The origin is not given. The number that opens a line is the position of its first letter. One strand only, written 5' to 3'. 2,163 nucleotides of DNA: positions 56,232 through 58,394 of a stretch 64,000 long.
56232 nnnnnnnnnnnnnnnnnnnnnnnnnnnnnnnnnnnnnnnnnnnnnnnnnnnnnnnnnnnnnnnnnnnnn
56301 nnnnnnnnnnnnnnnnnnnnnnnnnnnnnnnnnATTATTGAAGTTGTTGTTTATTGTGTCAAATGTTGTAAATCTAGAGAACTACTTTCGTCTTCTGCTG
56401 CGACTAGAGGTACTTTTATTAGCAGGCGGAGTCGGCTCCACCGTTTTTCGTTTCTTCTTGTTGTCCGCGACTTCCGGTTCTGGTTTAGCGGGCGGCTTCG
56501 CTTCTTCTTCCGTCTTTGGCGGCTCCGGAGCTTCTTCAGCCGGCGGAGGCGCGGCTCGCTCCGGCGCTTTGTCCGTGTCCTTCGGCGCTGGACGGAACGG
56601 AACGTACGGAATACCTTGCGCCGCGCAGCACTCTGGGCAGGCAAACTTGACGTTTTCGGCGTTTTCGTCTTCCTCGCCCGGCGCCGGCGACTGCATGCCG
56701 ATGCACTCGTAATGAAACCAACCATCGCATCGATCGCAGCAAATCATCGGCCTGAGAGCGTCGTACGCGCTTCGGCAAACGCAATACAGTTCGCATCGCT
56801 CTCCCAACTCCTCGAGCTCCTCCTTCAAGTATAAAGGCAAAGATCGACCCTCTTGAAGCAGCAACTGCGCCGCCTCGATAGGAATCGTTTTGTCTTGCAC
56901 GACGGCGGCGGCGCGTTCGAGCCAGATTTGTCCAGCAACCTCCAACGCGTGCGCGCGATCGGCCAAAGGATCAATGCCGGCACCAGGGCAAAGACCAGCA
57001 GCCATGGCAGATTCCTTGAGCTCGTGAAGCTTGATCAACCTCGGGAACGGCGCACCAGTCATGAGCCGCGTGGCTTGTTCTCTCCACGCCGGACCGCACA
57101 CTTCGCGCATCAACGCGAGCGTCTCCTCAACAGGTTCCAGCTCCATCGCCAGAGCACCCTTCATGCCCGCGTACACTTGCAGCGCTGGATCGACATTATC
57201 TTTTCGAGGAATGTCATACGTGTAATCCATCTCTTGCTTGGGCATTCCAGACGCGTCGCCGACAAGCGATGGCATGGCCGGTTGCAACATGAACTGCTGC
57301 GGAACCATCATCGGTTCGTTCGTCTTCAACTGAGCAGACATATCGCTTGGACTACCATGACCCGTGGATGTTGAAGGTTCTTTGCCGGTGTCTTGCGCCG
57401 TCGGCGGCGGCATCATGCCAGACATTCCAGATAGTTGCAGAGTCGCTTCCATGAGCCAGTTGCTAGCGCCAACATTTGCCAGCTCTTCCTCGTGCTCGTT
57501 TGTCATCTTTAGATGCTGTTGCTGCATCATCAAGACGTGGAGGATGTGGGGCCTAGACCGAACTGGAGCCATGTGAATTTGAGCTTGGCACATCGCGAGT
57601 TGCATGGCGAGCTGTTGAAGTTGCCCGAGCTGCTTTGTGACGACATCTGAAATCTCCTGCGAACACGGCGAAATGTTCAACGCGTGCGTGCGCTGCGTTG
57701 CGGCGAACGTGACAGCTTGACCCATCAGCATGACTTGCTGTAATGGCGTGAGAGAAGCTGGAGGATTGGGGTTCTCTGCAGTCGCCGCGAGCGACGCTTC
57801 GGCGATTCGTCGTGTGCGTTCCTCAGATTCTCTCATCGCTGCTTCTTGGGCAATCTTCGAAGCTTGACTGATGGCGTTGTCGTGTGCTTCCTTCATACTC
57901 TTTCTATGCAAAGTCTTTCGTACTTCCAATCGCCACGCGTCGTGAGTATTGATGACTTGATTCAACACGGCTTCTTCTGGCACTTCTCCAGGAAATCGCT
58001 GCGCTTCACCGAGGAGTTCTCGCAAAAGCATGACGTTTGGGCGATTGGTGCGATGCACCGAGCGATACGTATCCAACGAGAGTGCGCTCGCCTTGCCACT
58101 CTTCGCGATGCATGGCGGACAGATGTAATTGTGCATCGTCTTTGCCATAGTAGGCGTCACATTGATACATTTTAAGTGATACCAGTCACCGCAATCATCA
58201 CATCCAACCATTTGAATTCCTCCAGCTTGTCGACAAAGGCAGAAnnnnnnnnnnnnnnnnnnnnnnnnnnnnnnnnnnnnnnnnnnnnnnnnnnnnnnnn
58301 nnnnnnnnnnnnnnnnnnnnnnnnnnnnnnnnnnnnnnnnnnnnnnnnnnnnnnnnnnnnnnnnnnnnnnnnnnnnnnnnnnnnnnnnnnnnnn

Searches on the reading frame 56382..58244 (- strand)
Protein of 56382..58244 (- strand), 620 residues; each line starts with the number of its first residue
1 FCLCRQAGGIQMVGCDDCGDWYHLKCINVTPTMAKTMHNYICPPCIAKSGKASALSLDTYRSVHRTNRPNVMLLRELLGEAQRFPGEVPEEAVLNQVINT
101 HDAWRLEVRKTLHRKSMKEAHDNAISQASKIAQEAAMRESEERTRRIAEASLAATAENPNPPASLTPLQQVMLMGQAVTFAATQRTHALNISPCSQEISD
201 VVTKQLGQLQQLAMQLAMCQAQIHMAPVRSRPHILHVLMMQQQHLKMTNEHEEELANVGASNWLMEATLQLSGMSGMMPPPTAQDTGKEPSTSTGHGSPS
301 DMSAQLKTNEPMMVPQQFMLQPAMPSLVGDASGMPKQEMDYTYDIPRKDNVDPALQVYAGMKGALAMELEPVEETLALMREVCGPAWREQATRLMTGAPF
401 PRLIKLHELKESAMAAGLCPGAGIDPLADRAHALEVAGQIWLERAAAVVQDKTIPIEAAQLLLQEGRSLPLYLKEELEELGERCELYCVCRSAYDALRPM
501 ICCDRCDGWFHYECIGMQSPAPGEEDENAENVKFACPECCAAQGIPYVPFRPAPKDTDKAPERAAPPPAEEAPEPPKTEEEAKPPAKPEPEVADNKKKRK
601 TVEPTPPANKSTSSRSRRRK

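Call 5: search_protein_families(library=pfam, proteins=[window:56382-58244:-], max_evalue=0.01)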
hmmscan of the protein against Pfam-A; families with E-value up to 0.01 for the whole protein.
window:56382-58244:- (620 aa): 2 families
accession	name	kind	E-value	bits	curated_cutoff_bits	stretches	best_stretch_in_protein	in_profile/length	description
PF00628.35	PHD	-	4.6e-16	59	24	2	2-45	1-47/47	PHD-finger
PF08429.16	PLU-1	-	0.00062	19.5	28.5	0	66-142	13-79/338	PLU-1-like protein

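Call 52: search_solved_structures(query=window:56382-58244:-, max_evalue=0.01, show_alignments=5)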
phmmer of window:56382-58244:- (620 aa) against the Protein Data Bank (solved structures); distinct sequences matched with E-value up to 0.01: 46.
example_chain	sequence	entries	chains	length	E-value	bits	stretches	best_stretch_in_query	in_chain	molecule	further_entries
4l7x_A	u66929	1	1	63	1.8e-09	40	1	486-542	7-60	Death-inducer obliterator 1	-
2m3h_A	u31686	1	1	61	4.3e-09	38.8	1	485-540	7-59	Death-inducer obliterator 1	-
1wem_A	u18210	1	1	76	4.6e-09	38.7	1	484-544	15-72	Death associated transcription factor 1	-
5wlf_A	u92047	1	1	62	4.7e-09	38.6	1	485-543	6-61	Protein partner of snf, isoform A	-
5wle_A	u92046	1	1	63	6.8e-09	38.1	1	485-541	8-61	Protein partner of snf, isoform A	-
3kqi_A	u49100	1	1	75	1.1e-08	37.4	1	485-544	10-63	PHD finger protein 2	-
2fui_A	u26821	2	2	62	1.3e-08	37.2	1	480-542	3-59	bromodomain PHD finger transcription factor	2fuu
2f6j_A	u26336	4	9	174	1.7e-08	36.8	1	480-544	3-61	bromodomain PHD finger transcription factor | Nucleosome-remodeling factor subunit BPTF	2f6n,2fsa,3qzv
7m10_A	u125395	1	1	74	1.7e-08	36.8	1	485-544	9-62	Lysine-specific demethylase PHF2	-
6aze_A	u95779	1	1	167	1.2e-07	34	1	485-544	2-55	Nucleosome-remodeling factor subunit BPTF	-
3kv4_A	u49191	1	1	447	1.4e-07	33.8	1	485-547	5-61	PHD finger protein 8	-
2ri7_A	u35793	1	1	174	2.3e-07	33.1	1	480-544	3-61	Nucleosome-remodeling factor subunit BPTF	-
9c0o_A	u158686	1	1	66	3.8e-07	32.3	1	1-48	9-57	CXXC-type zinc finger protein 1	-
8f8y_A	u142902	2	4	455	3.9e-07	32.3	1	485-543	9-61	Lysine-specific demethylase PHF2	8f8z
1we9_A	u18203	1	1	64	1.6e-06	30.3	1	12-53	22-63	PHD finger family protein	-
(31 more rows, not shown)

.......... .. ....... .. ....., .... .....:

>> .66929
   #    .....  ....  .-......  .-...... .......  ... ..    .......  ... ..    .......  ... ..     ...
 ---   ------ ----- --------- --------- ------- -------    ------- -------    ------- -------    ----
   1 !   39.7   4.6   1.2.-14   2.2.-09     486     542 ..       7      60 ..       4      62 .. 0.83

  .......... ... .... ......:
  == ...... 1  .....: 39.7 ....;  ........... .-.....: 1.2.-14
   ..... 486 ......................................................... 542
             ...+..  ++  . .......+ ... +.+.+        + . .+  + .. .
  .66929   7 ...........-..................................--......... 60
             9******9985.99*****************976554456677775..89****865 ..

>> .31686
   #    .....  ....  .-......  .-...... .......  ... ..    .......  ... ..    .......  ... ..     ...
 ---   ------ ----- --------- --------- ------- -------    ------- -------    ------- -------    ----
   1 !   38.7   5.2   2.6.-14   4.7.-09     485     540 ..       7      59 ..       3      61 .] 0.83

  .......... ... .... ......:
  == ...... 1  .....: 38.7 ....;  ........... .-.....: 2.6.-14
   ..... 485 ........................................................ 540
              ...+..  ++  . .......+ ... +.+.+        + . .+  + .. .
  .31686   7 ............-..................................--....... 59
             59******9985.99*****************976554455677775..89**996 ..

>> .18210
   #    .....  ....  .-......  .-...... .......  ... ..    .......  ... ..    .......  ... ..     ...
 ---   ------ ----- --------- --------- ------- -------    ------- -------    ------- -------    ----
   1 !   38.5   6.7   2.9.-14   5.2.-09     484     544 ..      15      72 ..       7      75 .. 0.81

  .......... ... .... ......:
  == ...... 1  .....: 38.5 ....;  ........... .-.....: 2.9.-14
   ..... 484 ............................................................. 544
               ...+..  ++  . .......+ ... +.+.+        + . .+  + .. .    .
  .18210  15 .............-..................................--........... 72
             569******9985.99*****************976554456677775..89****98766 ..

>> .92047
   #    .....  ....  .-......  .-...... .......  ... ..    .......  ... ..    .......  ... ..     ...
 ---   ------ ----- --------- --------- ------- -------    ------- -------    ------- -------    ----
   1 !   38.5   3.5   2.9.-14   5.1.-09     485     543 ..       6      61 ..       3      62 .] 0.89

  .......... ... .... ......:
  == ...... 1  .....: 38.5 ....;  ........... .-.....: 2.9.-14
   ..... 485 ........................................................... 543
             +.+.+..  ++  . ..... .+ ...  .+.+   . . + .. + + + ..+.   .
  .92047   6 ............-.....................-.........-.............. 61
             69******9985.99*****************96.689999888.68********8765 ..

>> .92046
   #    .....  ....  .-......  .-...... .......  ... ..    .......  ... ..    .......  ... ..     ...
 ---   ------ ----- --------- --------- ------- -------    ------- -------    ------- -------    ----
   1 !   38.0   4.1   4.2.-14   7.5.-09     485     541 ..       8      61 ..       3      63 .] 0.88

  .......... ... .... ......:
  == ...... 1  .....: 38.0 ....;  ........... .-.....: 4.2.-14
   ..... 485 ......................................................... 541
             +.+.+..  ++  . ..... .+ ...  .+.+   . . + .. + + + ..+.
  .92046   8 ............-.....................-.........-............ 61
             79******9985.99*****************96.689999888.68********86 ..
